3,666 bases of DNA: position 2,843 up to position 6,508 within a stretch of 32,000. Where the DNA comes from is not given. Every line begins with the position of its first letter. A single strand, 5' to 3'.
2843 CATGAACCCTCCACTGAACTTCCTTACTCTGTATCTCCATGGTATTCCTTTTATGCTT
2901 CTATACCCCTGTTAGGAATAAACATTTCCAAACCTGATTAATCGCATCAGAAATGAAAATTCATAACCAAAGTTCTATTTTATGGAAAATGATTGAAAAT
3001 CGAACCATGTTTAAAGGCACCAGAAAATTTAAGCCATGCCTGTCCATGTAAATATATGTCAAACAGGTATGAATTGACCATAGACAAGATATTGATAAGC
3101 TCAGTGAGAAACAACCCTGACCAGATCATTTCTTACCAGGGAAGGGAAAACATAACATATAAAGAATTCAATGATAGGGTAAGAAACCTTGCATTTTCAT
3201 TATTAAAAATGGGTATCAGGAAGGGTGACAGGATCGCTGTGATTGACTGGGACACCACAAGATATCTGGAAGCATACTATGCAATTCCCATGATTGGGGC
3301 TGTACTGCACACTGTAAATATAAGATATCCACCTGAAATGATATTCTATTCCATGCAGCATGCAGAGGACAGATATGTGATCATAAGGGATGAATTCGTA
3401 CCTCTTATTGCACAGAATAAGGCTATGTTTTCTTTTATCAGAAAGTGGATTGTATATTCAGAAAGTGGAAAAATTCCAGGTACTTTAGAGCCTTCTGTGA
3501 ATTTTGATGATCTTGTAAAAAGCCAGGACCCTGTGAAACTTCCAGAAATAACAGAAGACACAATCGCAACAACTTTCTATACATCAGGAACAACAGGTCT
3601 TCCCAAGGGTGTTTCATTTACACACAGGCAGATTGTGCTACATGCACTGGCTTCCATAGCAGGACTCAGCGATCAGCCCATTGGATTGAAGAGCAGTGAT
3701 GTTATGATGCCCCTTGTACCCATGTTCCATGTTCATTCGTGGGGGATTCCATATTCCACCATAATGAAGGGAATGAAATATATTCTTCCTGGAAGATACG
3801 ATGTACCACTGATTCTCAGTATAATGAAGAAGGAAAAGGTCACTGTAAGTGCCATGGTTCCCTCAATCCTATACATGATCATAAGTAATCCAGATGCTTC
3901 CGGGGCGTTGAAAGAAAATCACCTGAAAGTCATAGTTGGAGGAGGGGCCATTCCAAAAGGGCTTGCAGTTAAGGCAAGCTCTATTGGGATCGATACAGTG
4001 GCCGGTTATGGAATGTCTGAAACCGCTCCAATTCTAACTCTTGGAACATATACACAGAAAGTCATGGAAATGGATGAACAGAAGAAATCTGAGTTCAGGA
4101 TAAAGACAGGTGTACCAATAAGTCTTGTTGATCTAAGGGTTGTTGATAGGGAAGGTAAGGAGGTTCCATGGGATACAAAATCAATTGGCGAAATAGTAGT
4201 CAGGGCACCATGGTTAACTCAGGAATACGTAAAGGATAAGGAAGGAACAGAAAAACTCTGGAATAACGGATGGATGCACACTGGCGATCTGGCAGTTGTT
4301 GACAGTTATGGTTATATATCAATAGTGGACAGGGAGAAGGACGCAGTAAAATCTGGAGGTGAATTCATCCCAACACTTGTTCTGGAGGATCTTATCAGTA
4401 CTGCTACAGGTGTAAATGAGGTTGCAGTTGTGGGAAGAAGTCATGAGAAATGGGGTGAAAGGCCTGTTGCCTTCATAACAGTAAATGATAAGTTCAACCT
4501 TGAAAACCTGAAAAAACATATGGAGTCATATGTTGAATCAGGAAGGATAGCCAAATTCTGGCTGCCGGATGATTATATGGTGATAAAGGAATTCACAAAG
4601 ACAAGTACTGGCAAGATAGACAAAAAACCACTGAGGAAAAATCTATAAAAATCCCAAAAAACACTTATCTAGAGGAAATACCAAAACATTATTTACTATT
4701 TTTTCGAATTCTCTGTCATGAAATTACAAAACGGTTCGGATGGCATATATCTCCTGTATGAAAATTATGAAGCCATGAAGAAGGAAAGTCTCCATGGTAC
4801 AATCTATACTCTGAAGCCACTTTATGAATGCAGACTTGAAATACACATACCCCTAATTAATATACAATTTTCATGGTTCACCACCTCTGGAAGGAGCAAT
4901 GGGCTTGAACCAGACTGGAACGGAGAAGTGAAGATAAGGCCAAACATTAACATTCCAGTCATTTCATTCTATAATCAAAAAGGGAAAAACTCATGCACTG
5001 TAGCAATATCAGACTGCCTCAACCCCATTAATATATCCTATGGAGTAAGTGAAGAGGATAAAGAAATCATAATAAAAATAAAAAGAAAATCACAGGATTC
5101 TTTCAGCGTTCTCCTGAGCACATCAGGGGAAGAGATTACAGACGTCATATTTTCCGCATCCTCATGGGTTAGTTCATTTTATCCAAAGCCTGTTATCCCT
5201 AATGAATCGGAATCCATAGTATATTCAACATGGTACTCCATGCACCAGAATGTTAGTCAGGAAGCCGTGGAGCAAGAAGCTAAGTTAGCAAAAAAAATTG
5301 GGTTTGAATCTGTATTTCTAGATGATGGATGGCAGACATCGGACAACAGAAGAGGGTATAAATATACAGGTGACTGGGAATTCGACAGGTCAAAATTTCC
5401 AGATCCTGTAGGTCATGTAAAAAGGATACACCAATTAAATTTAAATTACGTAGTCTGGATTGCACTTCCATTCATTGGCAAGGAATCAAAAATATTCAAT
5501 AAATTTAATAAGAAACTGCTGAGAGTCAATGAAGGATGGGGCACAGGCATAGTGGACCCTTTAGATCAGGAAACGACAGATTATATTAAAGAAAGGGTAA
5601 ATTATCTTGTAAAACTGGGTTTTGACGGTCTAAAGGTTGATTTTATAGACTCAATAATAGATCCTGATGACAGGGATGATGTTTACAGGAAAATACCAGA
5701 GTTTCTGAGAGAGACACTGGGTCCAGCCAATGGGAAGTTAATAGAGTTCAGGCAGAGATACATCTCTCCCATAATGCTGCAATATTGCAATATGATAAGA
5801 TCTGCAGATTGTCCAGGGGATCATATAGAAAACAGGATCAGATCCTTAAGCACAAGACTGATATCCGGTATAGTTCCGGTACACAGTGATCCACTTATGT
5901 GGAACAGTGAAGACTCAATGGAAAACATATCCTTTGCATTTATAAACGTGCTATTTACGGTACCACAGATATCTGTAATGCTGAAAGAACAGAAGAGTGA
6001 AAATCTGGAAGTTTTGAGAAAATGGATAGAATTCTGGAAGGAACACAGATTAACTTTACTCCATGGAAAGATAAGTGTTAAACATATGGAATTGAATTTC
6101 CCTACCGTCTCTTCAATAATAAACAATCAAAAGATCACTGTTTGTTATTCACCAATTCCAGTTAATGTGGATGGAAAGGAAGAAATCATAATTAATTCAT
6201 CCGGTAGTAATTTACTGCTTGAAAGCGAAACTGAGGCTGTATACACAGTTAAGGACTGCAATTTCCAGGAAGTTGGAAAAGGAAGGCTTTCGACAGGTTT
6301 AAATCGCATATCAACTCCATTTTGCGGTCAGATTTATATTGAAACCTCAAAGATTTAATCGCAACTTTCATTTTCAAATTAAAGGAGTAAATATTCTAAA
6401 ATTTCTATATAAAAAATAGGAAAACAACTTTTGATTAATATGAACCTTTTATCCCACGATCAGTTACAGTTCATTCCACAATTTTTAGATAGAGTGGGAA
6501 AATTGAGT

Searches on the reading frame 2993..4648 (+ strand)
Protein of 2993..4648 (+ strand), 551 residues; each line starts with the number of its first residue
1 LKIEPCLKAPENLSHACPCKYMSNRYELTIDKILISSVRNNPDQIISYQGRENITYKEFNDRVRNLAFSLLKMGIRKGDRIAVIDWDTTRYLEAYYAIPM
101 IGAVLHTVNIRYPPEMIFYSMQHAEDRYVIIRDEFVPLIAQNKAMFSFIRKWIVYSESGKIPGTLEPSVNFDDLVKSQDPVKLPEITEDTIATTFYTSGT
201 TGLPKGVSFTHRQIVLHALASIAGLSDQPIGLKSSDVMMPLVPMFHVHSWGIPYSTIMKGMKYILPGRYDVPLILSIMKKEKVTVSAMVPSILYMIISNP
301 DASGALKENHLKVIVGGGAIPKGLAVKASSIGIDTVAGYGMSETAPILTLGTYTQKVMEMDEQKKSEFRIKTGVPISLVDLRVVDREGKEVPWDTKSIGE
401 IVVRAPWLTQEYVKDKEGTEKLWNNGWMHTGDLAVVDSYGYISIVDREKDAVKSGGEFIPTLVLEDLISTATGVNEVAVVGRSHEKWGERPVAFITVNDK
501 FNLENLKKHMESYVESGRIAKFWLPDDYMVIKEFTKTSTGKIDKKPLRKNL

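Call 19: search_protein_families(library=pfam, proteins=[window:2993-4648:+])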
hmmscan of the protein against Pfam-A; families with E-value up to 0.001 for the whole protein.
window:2993-4648:+ (551 aa): 2 families
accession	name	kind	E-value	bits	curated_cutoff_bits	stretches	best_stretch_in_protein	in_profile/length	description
PF00501.34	AMP-binding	-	1.1e-69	235.5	29.9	1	37-412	4-383/384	AMP-binding enzyme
PF13193.12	AMP-binding_C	-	2.9e-14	54.2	24.5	1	464-541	2-76/76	AMP-binding enzyme C-terminal domain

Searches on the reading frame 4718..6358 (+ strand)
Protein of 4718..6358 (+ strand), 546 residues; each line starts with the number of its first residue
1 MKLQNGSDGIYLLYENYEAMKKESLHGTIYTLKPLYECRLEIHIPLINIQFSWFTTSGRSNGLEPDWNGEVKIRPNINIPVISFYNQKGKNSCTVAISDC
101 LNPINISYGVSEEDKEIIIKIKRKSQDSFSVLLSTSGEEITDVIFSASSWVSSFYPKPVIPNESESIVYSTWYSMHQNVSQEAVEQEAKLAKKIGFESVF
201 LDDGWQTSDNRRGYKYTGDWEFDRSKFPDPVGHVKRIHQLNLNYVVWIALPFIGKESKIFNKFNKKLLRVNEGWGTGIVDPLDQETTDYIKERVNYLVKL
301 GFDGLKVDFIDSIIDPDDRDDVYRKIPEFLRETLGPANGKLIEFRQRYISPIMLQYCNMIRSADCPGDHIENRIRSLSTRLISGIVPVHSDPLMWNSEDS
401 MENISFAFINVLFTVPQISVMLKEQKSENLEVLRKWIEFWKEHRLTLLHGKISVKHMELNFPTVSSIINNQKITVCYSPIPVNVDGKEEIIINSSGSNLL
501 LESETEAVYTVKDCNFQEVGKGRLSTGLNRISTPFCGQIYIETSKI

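Call 19: search_protein_families(library=pfam, proteins=[window:4718-6358:+])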
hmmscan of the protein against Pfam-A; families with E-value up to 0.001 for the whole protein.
window:4718-6358:+ (546 aa): 2 families
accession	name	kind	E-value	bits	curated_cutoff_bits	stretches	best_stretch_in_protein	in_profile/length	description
PF01055.32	Glyco_hydro_31_2nd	-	3.8e-12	46.6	23.5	1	171-313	15-160/328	Glycosyl hydrolases family 31 TIM-barrel domain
PF02065.24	Melibiase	-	2.7e-10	40.2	27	1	160-308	36-190/347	Melibiase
